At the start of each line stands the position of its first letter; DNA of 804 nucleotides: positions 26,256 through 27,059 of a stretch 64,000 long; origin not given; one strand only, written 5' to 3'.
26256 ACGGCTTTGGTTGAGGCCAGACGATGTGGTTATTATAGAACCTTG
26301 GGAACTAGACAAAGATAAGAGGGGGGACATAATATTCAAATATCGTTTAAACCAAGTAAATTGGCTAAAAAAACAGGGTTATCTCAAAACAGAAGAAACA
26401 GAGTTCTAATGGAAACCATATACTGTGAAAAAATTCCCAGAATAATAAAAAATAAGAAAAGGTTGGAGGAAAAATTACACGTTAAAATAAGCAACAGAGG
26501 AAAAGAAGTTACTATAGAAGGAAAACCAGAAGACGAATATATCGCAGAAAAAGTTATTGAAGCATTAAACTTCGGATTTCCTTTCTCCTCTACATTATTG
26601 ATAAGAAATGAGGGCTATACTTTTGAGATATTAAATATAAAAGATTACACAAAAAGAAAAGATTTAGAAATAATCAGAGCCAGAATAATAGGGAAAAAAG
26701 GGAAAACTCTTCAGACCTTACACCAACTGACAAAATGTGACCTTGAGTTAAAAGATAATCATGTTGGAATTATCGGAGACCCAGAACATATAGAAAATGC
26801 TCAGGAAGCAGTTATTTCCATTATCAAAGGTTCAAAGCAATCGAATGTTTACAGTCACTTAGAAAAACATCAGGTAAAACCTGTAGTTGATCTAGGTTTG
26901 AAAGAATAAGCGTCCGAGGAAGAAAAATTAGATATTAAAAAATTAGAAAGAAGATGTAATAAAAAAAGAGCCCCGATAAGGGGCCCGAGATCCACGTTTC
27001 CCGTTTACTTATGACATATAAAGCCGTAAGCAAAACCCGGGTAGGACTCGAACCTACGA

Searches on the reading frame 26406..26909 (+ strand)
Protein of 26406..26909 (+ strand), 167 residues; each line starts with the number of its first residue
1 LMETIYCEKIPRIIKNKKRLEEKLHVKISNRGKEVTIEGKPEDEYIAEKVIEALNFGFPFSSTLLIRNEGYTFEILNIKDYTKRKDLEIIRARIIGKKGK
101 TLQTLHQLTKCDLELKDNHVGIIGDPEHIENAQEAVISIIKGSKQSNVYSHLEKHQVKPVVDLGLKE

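Call 38: find_homologous_proteins(query=window:26406-26909:+, max_evalue=1e-15)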
Query window:26406-26909:+ (167 aa): 1437 proteins with E <= 1e-15 among 1476 candidates; the best 120 are listed.
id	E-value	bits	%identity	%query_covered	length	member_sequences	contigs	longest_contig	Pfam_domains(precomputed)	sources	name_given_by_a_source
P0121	1.1e-101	355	100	99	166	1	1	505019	PF21800.5,PF00013.36,PF22891.3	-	-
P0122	1.5e-85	303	84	99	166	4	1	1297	PF21800.5,PF00013.36,PF22891.3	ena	-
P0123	4.0e-85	302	86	99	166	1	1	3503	PF21800.5,PF00013.36,PF22891.3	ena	-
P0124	9.8e-85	300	83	99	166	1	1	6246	PF21800.5,PF00013.36,PF22891.3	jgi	jgi:ribosomal RNA assembly protein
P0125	7.8e-84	297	84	99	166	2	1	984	PF21800.5,PF00013.36,PF22891.3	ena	-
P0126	1.4e-83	296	84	99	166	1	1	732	PF21800.5,PF00013.36,PF22891.3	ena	-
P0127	2.4e-82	293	82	99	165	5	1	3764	PF21800.5,PF00013.36,PF22891.3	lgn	-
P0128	2.1e-81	289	81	99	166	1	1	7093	PF21800.5,PF00013.36,PF22891.3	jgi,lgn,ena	-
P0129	2.7e-81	289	83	99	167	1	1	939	PF21800.5,PF00013.36,PF22891.3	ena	-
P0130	3.7e-81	289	83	99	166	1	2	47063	PF21800.5,PF00013.36,PF22891.3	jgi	jgi:KH domain-containing protein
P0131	1.0e-80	287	80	99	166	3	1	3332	PF21800.5,PF00013.36,PF22891.3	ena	-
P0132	1.5e-80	287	80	99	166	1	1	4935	PF21800.5,PF00013.36,PF22891.3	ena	-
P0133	2.8e-80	286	79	100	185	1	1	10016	PF21800.5,PF00013.36,PF22891.3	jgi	jgi:ribosomal RNA assembly protein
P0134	3.0e-80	286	80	99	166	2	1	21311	PF21800.5,PF00013.36,PF22891.3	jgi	jgi:ribosomal RNA assembly protein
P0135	8.5e-80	284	80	99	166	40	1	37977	PF21800.5,PF00013.36,PF22891.3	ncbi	-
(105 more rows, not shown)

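Call 39: find_related_loci(query=P0121, collection=metagenome_contigs, flank=4000)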
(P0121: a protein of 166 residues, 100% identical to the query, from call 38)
Query P0121 (166 aa) in metagenome_contigs; peptide patterns used: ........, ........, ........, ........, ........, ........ (x = any residue, [..] = any of these).
600 stretches matched a pattern (row limit reached: there are more); 107 encode a relative of the query (tblastn E <= 1e-3); the best 80 are kept; 80 distinct loci.
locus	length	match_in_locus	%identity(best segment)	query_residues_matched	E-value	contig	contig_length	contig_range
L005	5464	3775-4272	84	1-166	2e-91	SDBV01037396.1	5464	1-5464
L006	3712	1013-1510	81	1-166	5e-89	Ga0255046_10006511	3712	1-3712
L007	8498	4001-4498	80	1-166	2e-86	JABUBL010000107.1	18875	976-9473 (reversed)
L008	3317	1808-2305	78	1-166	5e-85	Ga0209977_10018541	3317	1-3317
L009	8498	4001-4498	77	1-166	3e-83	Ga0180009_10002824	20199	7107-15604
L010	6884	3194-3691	75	1-166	1e-82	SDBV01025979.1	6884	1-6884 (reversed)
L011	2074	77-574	74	1-166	4e-85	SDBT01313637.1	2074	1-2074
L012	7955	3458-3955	77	1-166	3e-82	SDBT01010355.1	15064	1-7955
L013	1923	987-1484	74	1-166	3e-85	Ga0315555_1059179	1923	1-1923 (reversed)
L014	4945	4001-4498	75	1-166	2e-80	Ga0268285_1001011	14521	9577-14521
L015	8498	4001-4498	75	1-166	2e-80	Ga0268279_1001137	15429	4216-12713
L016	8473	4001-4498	75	1-166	2e-80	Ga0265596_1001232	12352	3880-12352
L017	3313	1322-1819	75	1-166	7e-81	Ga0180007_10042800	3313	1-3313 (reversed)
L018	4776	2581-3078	71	1-166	5e-79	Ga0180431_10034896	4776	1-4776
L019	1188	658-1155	73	1-166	1e-84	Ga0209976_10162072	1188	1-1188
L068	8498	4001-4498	64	1-166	2e-65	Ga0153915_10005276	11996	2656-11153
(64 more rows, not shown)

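Call 48: search_protein_families(library=pfam, proteins=[L068:4649-5704:+, L017:1877-3019:+], max_evalue=1)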
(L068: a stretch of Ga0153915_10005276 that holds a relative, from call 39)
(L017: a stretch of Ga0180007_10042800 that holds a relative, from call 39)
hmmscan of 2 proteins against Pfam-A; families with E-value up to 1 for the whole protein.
L068:4649-5704:+ (351 aa): 1 family
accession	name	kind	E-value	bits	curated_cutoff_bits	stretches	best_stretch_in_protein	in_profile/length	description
PF18006.6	SepRS_C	-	0.075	13.5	26.9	1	196-212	3-18/31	O-phosphoseryl-tRNA synthetase C-terminal domain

L017:1877-3019:+ (380 aa): 1 family
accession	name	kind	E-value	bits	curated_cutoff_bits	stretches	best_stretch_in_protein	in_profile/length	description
PF22092.2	T26-6p_Ig-like_dom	-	0.13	12.9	27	0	17-66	86-135/137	T26-6p, immunoglobulin-like domain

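Call 49: search_solved_structures(query=L068:4649-5704:+, max_evalue=1)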
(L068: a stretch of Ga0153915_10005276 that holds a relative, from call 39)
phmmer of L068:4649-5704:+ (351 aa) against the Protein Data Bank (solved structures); distinct sequences matched with E-value up to 1: 1.
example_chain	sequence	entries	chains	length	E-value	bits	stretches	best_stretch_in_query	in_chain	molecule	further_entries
7qsu_A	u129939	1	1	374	0.12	14.7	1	107-136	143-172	V-ATPase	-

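Call 71: find_homologous_proteins(query=L068:4649-5701:+, max_evalue=1e-10)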
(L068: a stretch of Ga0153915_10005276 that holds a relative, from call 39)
Query L068:4649-5701:+ (351 aa): 114 proteins with E <= 1e-10 among 5969 candidates.
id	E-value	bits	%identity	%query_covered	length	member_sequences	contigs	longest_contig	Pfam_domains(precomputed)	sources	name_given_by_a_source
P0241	2.1e-227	772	100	100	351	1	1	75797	-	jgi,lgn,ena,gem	-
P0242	1.8e-204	696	88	100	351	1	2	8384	-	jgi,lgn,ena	-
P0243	9.0e-192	655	85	100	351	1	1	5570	-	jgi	jgi:hypothetical protein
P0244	3.3e-158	544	69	98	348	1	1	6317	-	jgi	-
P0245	3.3e-156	538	70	99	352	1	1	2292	-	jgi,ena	-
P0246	7.3e-155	533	70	97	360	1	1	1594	-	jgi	-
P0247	7.1e-154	530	69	100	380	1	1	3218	-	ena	-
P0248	4.9e-151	521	70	98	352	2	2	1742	-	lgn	-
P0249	2.1e-150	519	70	98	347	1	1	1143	-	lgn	-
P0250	2.8e-150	518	66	100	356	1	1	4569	-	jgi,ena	-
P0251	8.3e-150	517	67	98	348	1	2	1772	-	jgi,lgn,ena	-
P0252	2.7e-149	515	69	98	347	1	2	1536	-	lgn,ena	-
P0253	8.1e-149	513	68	99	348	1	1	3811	-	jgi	-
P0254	1.2e-148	513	67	99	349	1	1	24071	-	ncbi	-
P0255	1.6e-148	512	68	99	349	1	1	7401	-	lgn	-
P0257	9.1e-148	510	67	99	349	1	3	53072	-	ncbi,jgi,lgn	-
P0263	6.7e-144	497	67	99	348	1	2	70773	-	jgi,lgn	-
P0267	1.8e-141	489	66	99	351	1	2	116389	-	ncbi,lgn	-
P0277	4.4e-129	449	59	99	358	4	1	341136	-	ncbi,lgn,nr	ncbi:MAG: hypothetical protein Q7S27_03890 [Nanoarchaeota archaeon]|nr:hypothetical protein [Nanoarc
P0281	2.4e-125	436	60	99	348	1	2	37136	-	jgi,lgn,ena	jgi:hypothetical protein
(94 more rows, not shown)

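Call 72: find_encoding_contigs(protein=P0242, flank=1500, max_places=2)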
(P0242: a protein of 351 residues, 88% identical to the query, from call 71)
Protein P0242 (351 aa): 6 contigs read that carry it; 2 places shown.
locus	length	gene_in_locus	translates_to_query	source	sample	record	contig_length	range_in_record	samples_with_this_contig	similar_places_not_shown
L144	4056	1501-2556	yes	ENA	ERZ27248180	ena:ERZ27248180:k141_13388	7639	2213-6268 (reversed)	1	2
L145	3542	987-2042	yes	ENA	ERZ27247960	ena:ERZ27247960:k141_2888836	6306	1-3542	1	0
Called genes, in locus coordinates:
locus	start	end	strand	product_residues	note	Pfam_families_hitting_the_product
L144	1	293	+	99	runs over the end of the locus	PF04242:DUF424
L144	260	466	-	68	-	-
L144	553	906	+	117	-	PF01176:eIF-1a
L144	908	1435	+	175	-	PF21800:KH_KRR1_2nd, PF22891:KH_PNO1_2nd, PF00013:KH_1 (weak)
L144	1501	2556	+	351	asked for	-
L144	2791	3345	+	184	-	PF14512:TM1586_NiRdase, PF00881:Nitroreductase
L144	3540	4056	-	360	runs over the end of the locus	PF00091:Tubulin, PF12327:FtsZ_C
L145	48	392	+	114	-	PF01176:eIF-1a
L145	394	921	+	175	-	PF21800:KH_KRR1_2nd, PF22891:KH_PNO1_2nd, PF00013:KH_1 (weak)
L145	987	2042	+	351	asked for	-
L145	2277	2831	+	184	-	PF14512:TM1586_NiRdase, PF00881:Nitroreductase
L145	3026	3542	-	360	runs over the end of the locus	PF00091:Tubulin, PF12327:FtsZ_C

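Call 73: find_encoding_contigs(protein=P0254, flank=1500, max_places=2)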
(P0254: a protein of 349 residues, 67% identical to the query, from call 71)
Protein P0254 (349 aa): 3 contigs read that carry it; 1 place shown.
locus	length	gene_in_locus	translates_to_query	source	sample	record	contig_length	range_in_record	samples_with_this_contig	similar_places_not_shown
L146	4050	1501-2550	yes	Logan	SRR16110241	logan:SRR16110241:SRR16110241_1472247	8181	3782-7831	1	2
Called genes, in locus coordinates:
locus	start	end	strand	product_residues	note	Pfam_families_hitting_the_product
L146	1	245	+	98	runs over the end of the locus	PF04242:DUF424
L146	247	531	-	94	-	-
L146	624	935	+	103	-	PF01176:eIF-1a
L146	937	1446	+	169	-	PF21800:KH_KRR1_2nd, PF22891:KH_PNO1_2nd, PF00013:KH_1 (weak)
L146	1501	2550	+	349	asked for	-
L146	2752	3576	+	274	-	PF02540:NAD_synthase (weak), PF00733:Asn_synthase, PF24167:DUF7411 (faint), PF00733:Asn_synthase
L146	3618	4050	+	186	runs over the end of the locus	PF14512:TM1586_NiRdase, PF00881:Nitroreductase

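Call 74: find_encoding_contigs(protein=P0257, flank=1500, max_places=2)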
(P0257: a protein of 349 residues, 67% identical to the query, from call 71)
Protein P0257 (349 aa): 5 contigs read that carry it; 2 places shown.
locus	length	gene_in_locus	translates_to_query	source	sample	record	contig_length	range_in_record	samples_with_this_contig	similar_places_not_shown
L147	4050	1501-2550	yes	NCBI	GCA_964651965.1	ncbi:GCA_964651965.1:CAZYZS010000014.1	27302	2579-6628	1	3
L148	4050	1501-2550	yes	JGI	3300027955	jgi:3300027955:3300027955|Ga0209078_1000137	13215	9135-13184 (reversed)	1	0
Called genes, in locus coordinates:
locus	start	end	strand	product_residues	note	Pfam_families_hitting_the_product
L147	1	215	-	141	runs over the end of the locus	-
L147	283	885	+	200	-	PF21800:KH_KRR1_2nd, PF22891:KH_PNO1_2nd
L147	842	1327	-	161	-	-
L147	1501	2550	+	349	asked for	-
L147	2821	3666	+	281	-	PF00892:EamA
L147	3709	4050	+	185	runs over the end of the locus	PF14512:TM1586_NiRdase, PF00881:Nitroreductase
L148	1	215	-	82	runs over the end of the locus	?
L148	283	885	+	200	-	PF21800:KH_KRR1_2nd, PF22891:KH_PNO1_2nd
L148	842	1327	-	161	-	-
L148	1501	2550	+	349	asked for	-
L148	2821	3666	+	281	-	PF00892:EamA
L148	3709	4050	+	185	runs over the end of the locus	PF14512:TM1586_NiRdase, PF00881:Nitroreductase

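Call 75: find_encoding_contigs(protein=P0277, flank=1500, max_places=2)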
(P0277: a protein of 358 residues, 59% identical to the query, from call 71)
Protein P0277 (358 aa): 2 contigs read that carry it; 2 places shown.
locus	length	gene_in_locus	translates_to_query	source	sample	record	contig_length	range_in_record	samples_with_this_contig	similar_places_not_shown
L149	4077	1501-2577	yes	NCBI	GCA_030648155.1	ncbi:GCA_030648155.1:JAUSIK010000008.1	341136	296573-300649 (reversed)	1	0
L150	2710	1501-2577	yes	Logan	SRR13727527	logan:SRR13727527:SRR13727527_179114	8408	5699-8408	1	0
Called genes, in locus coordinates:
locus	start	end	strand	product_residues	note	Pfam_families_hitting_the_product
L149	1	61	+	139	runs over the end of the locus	-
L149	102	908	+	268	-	-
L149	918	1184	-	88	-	-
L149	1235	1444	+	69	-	-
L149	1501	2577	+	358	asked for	-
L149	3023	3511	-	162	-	PF00013:KH_1 (faint), PF21800:KH_KRR1_2nd (weak), PF22891:KH_PNO1_2nd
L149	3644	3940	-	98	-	PF04242:DUF424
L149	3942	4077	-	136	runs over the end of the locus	PF01873:eIF-5_eIF-2B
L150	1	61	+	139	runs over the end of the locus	-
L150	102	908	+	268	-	-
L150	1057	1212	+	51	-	-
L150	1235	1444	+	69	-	-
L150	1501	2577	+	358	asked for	-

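Call 77: find_encoding_contigs(protein=P0263, flank=1200, max_places=3)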
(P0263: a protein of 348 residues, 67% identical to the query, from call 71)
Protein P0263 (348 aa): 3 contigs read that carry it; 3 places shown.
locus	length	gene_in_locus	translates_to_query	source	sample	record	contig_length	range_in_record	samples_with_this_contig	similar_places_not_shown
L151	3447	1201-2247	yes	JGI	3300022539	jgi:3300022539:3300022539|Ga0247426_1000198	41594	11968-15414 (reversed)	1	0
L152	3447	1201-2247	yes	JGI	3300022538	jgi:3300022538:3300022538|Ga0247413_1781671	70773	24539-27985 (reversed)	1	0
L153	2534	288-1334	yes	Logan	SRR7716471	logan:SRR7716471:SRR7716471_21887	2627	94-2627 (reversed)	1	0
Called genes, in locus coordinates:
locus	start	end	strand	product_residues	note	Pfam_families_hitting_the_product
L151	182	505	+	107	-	PF01176:eIF-1a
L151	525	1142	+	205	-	PF21800:KH_KRR1_2nd, PF22891:KH_PNO1_2nd, PF00013:KH_1 (weak)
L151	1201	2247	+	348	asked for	-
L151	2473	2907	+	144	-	-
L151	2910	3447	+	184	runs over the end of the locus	PF14512:TM1586_NiRdase (weak), PF00881:Nitroreductase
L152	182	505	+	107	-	PF01176:eIF-1a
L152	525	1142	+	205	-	PF21800:KH_KRR1_2nd, PF22891:KH_PNO1_2nd, PF00013:KH_1 (weak)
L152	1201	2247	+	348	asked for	-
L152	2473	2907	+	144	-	-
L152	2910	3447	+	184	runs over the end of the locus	PF14512:TM1586_NiRdase (weak), PF00881:Nitroreductase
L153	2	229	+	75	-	?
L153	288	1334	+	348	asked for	-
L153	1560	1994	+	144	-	-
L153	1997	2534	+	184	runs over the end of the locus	PF14512:TM1586_NiRdase (weak), PF00881:Nitroreductase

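Call 78: find_encoding_contigs(protein=P0267, flank=1200, max_places=3)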
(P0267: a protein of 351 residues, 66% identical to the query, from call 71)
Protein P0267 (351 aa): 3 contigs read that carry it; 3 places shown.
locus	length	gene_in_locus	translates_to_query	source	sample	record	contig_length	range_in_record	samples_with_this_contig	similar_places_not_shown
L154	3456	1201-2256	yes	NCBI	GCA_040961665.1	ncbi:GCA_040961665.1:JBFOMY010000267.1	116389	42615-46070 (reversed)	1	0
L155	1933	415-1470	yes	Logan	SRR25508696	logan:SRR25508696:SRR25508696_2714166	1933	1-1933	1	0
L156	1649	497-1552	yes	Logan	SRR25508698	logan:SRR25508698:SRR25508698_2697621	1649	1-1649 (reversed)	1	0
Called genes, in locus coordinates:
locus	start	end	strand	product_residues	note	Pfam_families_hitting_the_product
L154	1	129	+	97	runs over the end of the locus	PF04242:DUF424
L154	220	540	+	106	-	PF01176:eIF-1a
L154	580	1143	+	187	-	PF21800:KH_KRR1_2nd, PF22891:KH_PNO1_2nd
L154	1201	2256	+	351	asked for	-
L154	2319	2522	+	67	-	-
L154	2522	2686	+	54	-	-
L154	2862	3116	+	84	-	-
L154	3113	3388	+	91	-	-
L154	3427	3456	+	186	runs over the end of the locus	PF14512:TM1586_NiRdase, PF00881:Nitroreductase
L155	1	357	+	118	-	?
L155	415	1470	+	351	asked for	-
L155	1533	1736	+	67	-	-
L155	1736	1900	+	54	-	-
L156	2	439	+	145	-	?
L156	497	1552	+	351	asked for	-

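Call 79: find_encoding_contigs(protein=P0250, flank=1200, max_places=3)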
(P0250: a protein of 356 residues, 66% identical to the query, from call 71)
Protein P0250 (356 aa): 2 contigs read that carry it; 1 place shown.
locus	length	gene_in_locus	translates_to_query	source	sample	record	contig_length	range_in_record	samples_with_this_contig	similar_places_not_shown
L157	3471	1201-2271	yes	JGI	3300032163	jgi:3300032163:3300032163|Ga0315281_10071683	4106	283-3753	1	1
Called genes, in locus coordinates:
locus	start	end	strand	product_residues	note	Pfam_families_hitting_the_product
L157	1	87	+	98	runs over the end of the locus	PF04242:DUF424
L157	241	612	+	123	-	PF01176:eIF-1a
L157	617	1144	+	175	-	PF21800:KH_KRR1_2nd, PF22891:KH_PNO1_2nd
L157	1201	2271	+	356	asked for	-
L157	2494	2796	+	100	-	-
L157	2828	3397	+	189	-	PF14512:TM1586_NiRdase (weak), PF00881:Nitroreductase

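Call 80: find_encoding_contigs(protein=P0281, flank=1200, max_places=3)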
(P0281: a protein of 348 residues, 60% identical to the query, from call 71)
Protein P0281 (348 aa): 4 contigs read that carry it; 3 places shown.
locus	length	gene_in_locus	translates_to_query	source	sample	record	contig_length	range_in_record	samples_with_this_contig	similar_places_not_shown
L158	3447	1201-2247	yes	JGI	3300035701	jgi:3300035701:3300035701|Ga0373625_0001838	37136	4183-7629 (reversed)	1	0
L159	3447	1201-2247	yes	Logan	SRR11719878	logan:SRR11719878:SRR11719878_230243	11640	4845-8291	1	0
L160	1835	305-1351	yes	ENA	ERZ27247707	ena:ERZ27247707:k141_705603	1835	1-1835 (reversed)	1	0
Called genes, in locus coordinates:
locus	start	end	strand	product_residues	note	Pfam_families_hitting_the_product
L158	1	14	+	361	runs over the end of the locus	-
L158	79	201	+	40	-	-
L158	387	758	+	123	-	-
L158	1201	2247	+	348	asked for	-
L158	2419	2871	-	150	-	PF12802:MarR_2 (faint), PF13404:HTH_AsnC-type, PF13412:HTH_24, PF01022:HTH_5 (faint), PF01037:AsnC_trans_reg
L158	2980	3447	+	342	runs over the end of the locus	PF03590:AsnA, PF00152:tRNA-synt_2 (weak)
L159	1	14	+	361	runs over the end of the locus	-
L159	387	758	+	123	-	-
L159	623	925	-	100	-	-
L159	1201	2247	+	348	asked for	-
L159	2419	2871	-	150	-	PF12802:MarR_2 (faint), PF13404:HTH_AsnC-type, PF13412:HTH_24, PF01022:HTH_5 (faint), PF01037:AsnC_trans_reg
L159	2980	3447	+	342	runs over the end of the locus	PF03590:AsnA, PF00152:tRNA-synt_2 (weak)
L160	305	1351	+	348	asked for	-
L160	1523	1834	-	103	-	?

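Call 103: predict_structure(alignment_id=A3)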
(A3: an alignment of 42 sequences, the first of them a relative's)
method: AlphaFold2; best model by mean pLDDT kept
length: 351 residues; sequences in the alignment: 42
mean_pLDDT: 94.9   pTM: 0.84
mean pLDDT of the five models: 94.9, 94.5, 94.3, 94.3, 93.8
residues with pLDDT >= 90: 308; 70-90: 40; 50-70: 2; < 50: 1
segments of 3 or more residues with pLDDT < 50: none
pLDDT, mean of each block of 10 residues (from residue 1): 89 95 96 97 98 92 96 94 88 85 86 96 98 92 94 98 98 97 97 97 96 96 98 97 96 97 98 96 98 98 97 94 98 97 85 49
secondary structure, 60 per line:
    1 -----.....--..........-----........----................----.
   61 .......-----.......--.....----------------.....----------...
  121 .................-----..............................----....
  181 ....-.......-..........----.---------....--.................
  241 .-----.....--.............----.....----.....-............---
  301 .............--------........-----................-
elements in order: H6-10 H13-22 H28-35 H40-55 H60-67 H73-79 H82-86 H103-107 H118-130 E131-137 E143-152 H153-172 E177-181 E186-192 H194-203 H218-221 H224-238 E239-241 E247-251 H254-266 E271-275 E280-284 H286-297 H301-313 H322-329 H335-350

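Call 106: fold_search(model_id=the predicted structure, library=pdb)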
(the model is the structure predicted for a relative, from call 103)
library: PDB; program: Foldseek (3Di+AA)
matches with E <= 10: 766; with E <= 0.001: 122
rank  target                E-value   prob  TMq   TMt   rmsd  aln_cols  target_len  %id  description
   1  7qsu                  7.1e-08  1.00  0.44  0.42  12.7       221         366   21  Crystal structure of homing endonuclease-associated TliVMA intein (C1A, d333-339) (released 2022-03-30)
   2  4una_G                1.0e-07  1.00  0.42  0.79   2.7       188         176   16  THE CRYSTAL STRUCTURE OF I-DMOI IN COMPLEX WITH ITS TARGET DNA AT 2 DAYS INCUBATION IN 5MM MN (STATE 4) (released 2014-12-17)
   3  5a0w_D                1.2e-07  1.00  0.42  0.73   3.0       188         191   16  THE CRYSTAL STRUCTURE OF I-DMOI E117A IN COMPLEX WITH ITS TARGET DNA AND IN THE PRESENCE OF 2MM MN (released 2016-05-11)
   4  7qss                  1.3e-07  1.00  0.44  0.37  13.6       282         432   20  Crystal structure of homing endonuclease-associated TliVMA intein (C1A) (released 2022-03-30)
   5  2vs7_A                1.3e-07  1.00  0.42  0.77   2.9       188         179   16  The crystal structure of I-DmoI in complex with DNA and Ca (released 2008-11-11)
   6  5o6i_A                1.4e-07  1.00  0.41  0.72   2.7       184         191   16  Structures and dynamics of mesophilic variants from the homing endonuclease I-DmoI (released 2017-12-06)
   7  2vs7_G                1.4e-07  1.00  0.40  0.76   2.8       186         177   17  The crystal structure of I-DmoI in complex with DNA and Ca (released 2008-11-11)
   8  5ak9_J                1.7e-07  1.00  0.40  0.74   2.8       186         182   17  THE CRYSTAL STRUCTURE OF I-DMOI Q42AK120M IN COMPLEX WITH ITS TARGET DNA IN THE PRESENCE OF 2MM MN (released 2015-06-17)
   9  5akf_E                1.7e-07  1.00  0.41  0.77   2.9       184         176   16  THE CRYSTAL STRUCTURE OF I-DMOI Q42AK120M IN COMPLEX WITH ITS TARGET DNA NICKED IN THE CODING STRAND A AND IN THE PRES (released 2015-06-17)
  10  5akf_I                1.8e-07  1.00  0.41  0.77   2.9       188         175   16  THE CRYSTAL STRUCTURE OF I-DMOI Q42AK120M IN COMPLEX WITH ITS TARGET DNA NICKED IN THE CODING STRAND A AND IN THE PRES (released 2015-06-17)
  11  1dq3                  1.8e-07  1.00  0.44  0.35   7.3       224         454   18  CRYSTAL STRUCTURE OF AN ARCHAEAL INTEIN-ENCODED HOMING ENDONUCLEASE PI-PFUI (released 2000-07-05)
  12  2ab5_B                2.1e-07  1.00  0.37  0.47   8.4       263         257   16  bI3 LAGLIDADG Maturase (released 2005-08-30)
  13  2vs7_D                2.2e-07  1.00  0.41  0.72   2.7       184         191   16  The crystal structure of I-DmoI in complex with DNA and Ca (released 2008-11-11)
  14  5akf_A                2.4e-07  1.00  0.42  0.77   3.0       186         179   16  THE CRYSTAL STRUCTURE OF I-DMOI Q42AK120M IN COMPLEX WITH ITS TARGET DNA NICKED IN THE CODING STRAND A AND IN THE PRES (released 2015-06-17)
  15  4unc_G                2.6e-07  1.00  0.41  0.78   2.7       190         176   16  THE CRYSTAL STRUCTURE OF I-DMOI IN COMPLEX WITH ITS TARGET DNA AT 8 DAYS INCUBATION IN 5MM MN (STATE 6) (released 2014-12-17)
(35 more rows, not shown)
